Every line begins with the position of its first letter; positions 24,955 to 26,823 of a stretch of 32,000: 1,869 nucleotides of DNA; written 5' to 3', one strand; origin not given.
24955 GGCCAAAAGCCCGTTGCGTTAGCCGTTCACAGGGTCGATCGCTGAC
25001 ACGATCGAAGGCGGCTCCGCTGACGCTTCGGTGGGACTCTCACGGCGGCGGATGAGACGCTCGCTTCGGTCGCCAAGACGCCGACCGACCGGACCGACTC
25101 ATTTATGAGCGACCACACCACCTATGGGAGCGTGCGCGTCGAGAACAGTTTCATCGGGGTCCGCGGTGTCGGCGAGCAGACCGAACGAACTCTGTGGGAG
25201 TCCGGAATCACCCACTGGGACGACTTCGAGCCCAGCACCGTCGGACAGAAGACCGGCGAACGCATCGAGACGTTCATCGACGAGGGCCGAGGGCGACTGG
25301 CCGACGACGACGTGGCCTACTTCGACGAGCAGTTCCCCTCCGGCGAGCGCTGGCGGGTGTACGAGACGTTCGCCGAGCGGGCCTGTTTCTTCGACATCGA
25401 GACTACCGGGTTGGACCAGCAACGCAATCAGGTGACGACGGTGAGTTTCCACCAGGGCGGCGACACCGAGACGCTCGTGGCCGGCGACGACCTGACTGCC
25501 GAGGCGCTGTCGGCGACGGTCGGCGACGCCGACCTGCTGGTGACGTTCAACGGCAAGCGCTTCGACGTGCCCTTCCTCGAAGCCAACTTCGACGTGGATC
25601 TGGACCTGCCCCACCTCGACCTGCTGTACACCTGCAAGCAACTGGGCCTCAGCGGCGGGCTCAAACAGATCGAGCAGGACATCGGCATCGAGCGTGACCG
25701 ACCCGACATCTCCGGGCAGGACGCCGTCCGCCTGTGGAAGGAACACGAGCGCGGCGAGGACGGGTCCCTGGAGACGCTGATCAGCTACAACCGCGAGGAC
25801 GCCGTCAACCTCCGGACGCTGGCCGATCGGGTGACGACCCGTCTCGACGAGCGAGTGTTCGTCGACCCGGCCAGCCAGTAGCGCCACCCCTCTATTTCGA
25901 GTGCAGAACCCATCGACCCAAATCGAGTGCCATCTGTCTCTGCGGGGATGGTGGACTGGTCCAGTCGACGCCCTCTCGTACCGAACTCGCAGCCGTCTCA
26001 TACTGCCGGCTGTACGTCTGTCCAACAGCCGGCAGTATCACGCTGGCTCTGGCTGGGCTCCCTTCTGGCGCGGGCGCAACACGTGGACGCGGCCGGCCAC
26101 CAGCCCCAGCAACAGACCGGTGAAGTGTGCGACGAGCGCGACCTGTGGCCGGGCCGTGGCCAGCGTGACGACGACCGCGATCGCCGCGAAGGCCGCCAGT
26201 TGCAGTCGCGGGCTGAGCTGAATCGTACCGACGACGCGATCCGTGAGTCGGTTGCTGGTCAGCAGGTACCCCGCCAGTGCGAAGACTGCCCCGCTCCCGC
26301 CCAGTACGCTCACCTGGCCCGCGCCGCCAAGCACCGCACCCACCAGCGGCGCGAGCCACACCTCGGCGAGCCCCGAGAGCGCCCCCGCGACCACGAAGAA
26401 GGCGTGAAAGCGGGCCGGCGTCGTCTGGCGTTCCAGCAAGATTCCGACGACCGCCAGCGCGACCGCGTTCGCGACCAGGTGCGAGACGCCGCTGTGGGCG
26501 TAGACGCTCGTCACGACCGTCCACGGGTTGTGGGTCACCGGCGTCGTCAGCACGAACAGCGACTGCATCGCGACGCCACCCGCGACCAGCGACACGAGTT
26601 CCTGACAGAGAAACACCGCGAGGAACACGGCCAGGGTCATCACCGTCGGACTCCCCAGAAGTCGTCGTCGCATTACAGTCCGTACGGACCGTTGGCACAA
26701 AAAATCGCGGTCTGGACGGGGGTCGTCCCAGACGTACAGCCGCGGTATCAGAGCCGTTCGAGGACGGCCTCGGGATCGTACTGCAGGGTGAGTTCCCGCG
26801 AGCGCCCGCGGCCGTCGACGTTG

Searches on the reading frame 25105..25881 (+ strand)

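Call 87: search_protein_families(library=pfam, proteins=[window:25105-25881:+], max_evalue=0.001)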
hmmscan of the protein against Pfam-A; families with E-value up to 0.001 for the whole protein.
window:25105-25881:+ (258 aa): 1 family
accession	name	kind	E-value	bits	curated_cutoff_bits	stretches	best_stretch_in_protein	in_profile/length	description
PF13482.12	RNase_H_2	-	1.4e-42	145.9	22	1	94-243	1-164/165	RNase_H superfamily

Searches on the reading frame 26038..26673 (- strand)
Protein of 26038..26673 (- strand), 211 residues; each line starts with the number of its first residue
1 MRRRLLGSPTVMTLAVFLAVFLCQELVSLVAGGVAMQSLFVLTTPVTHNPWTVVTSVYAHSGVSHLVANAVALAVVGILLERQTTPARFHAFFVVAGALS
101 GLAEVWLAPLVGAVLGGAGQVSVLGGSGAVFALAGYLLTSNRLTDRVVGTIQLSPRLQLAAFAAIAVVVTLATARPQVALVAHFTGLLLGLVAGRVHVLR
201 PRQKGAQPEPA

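Call 87: search_protein_families(library=pfam, proteins=[window:26038-26673:-], max_evalue=0.001)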
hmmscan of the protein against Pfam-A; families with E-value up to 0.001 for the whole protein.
window:26038-26673:- (211 aa): 2 families
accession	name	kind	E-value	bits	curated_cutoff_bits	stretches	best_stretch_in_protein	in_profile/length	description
PF01694.28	Rhomboid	-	1.4e-21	77.7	22.6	1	49-196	3-139/143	Rhomboid domain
PF08551.15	DUF1751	-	2e-05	25.5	22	1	48-114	6-72/99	Eukaryotic integral membrane protein (DUF1751)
